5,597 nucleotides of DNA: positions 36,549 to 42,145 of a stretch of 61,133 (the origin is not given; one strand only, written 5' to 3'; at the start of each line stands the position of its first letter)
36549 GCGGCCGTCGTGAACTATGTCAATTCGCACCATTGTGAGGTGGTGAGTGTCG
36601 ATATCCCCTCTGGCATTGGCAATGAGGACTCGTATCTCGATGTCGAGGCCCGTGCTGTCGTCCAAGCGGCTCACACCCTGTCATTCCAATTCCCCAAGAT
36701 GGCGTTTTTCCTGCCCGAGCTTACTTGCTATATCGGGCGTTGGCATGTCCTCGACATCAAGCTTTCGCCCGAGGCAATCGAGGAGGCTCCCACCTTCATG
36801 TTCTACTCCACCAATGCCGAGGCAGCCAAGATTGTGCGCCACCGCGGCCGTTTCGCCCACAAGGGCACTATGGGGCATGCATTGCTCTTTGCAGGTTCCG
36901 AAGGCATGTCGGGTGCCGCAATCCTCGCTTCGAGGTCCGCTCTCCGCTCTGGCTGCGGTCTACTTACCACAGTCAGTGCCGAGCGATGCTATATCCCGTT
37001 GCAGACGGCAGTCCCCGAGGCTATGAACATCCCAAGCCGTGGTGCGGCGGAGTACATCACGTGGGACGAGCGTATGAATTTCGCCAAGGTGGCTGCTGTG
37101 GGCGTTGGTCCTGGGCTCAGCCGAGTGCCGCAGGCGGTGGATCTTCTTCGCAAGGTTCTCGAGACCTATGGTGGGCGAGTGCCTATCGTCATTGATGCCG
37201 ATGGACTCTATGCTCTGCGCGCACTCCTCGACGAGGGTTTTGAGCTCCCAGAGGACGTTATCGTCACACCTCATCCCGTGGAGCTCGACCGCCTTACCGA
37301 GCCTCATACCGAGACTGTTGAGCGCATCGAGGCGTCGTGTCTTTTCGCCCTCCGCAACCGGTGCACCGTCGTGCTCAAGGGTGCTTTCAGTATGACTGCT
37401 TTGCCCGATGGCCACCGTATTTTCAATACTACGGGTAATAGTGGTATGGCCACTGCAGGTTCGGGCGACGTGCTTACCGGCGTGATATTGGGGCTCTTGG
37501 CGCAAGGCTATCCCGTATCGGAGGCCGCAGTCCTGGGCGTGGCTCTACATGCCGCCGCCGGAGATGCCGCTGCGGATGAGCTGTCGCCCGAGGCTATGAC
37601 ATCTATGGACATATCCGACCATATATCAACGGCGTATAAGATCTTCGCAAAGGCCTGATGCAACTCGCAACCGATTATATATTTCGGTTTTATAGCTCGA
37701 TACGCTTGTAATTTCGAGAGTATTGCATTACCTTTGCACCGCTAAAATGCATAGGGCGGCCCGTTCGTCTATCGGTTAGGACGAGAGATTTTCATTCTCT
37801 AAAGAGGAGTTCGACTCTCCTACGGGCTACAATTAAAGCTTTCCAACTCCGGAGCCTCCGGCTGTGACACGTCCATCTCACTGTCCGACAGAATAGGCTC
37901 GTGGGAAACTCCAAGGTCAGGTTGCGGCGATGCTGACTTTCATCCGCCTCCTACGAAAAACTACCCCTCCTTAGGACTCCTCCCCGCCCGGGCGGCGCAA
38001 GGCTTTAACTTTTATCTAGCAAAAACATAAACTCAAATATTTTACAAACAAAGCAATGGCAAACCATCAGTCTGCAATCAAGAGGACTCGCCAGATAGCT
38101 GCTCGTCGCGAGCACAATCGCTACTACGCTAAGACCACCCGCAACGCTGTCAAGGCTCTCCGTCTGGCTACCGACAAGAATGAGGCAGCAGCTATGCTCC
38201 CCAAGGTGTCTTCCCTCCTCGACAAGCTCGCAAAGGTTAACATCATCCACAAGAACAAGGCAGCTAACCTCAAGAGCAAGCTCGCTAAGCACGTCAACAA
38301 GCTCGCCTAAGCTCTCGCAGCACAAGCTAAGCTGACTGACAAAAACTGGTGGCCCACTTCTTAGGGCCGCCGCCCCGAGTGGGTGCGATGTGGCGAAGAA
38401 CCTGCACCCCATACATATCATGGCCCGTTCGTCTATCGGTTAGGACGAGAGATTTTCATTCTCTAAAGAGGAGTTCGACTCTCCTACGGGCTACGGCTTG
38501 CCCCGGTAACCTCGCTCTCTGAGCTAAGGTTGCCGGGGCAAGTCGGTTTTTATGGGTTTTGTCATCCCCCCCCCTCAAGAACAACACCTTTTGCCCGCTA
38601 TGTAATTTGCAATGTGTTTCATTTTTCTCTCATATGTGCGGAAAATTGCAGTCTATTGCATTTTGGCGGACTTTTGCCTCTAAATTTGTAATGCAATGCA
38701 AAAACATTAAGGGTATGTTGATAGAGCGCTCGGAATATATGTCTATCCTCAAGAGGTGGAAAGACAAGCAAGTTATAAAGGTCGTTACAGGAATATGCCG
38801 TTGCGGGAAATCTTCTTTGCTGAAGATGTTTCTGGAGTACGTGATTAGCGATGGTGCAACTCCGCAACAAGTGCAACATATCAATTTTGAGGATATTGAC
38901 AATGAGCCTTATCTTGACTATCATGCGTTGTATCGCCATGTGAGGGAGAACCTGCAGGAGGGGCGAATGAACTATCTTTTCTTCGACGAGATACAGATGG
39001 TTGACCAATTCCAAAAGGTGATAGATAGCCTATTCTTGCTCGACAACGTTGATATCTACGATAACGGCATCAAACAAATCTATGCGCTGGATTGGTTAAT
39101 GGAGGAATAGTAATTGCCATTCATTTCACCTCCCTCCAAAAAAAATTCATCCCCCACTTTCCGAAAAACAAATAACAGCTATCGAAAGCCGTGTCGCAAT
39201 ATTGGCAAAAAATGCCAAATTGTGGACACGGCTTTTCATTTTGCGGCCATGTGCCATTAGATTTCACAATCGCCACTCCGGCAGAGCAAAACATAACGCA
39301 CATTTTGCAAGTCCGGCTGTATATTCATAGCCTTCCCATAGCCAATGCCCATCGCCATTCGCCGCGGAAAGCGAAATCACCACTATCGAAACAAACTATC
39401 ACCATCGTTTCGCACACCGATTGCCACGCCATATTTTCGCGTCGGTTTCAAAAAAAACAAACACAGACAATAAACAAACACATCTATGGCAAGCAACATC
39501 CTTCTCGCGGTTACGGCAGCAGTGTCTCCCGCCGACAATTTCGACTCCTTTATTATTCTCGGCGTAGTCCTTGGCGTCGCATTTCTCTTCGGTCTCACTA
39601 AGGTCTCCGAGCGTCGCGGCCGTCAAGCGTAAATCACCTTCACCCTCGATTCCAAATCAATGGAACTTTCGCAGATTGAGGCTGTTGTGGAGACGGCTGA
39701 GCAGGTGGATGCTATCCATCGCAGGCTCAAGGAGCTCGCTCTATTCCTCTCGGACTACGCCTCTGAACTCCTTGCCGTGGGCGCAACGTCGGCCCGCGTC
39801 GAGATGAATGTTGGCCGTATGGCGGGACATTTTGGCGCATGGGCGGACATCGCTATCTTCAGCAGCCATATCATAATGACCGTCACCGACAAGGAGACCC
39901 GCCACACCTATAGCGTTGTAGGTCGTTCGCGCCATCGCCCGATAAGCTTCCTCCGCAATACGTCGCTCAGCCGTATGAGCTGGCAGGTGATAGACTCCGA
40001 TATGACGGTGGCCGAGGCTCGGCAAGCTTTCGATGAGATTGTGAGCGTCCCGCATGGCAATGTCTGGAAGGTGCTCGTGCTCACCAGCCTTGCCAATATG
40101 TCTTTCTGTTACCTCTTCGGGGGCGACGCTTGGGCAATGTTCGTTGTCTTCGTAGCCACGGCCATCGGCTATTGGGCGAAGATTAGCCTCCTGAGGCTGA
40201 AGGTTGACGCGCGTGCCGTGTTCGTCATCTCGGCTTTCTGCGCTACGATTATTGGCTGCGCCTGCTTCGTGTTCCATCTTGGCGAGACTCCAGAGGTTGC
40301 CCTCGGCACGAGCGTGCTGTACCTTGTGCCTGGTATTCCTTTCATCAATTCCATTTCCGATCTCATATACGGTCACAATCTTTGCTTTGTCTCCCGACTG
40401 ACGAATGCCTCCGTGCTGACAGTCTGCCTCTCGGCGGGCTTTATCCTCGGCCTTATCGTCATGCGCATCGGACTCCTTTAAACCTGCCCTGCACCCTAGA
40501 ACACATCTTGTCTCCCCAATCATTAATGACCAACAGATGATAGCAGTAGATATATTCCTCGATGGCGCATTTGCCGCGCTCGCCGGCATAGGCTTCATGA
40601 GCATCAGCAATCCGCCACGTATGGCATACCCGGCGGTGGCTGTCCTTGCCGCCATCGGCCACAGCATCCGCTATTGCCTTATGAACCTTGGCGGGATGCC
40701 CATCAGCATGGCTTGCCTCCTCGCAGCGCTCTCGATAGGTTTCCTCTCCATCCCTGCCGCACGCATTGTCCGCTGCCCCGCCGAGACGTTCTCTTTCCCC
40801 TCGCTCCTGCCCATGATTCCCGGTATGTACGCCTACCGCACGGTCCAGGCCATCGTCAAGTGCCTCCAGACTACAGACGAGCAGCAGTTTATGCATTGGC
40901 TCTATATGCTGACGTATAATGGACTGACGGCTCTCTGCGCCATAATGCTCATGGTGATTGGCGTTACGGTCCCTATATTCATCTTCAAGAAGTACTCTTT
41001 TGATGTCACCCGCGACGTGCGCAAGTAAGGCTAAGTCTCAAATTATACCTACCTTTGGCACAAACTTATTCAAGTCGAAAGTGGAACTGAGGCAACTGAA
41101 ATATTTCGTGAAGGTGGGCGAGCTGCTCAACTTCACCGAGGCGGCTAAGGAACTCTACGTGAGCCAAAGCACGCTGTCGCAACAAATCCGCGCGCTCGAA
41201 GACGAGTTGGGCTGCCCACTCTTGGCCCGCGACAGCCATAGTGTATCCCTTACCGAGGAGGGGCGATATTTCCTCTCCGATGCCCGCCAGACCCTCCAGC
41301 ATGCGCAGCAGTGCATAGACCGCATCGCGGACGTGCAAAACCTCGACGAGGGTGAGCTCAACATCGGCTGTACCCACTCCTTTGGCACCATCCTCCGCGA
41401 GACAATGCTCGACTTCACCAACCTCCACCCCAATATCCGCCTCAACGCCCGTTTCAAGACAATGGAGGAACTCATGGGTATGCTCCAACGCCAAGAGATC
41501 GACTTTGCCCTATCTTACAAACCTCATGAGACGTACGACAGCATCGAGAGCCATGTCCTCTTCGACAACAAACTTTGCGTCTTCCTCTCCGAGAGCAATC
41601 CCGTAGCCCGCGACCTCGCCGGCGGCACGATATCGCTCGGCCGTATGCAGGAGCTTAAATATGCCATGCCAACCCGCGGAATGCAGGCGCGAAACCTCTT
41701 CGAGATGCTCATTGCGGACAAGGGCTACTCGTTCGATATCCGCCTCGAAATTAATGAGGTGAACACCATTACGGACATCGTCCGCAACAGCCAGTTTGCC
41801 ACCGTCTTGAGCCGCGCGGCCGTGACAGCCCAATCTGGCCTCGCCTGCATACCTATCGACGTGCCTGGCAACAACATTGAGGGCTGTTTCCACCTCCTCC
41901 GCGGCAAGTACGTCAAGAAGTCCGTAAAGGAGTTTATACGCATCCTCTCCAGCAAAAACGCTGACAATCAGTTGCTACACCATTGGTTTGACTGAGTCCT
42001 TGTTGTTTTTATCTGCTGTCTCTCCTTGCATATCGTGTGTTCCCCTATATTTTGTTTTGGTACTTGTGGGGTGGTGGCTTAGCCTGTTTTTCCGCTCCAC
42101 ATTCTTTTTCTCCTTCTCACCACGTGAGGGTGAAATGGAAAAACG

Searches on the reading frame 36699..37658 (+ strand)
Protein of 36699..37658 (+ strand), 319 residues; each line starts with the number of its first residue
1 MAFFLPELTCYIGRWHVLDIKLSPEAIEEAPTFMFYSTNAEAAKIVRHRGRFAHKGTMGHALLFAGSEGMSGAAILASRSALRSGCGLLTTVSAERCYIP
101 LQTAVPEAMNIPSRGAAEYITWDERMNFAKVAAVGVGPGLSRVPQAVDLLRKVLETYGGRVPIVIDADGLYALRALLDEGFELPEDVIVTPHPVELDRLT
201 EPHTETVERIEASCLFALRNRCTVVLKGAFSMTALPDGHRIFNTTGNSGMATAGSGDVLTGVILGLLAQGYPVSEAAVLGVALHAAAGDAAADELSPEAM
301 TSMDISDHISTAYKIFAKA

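Call 55: search_protein_families(library=pfam, proteins=[window:36699-37658:+], max_evalue=0.001)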
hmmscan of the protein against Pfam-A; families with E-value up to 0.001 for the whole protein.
window:36699-37658:+ (319 aa): 2 families
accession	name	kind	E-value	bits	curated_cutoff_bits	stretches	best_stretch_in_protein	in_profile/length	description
PF01256.23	Carb_kinase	-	3.2e-50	171.3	27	1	62-309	2-240/242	NAD(P)H-hydrate dehydratase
PF08543.17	Phos_pyr_kin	-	0.00051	19.9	27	1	183-277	117-221/246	Phosphomethylpyrimidine kinase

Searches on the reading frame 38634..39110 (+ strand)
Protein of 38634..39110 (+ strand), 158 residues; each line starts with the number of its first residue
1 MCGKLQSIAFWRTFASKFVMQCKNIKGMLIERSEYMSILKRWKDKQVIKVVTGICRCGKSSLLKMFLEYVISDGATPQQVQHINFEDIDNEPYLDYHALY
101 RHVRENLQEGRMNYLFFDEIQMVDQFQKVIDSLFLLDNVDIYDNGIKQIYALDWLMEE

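Call 55: search_protein_families(library=pfam, proteins=[window:38634-39110:+], max_evalue=0.001)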
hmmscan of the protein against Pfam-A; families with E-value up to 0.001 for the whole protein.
window:38634-39110:+ (158 aa): 1 family
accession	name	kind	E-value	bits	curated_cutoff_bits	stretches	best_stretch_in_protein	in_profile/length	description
PF13173.12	AAA_14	-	9.5e-15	55.2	27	1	48-140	4-92/129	AAA domain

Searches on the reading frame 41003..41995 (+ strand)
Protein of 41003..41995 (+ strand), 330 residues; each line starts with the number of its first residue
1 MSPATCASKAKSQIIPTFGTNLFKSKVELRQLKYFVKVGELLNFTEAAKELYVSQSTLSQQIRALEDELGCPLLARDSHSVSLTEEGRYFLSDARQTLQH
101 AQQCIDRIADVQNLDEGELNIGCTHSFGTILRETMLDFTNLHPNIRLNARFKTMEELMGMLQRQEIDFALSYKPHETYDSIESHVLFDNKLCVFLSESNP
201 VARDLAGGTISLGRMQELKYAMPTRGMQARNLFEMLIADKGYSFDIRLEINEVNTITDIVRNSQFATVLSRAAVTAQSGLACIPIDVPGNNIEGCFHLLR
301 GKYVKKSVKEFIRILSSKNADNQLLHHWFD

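Call 55: search_protein_families(library=pfam, proteins=[window:41003-41995:+], max_evalue=0.001)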
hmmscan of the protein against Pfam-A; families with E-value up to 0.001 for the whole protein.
window:41003-41995:+ (330 aa): 3 families
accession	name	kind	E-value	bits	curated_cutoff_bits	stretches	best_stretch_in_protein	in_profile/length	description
PF03466.25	LysR_substrate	-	2.5e-26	92.8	28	1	114-316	3-205/209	LysR substrate binding domain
PF00126.33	HTH_1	-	3.9e-23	81.6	26.6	1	29-88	1-60/60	Bacterial regulatory helix-turn-helix protein, lysR family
PF13556.12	HTH_30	-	0.00026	21.1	27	1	42-75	13-46/59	PucR C-terminal helix-turn-helix domain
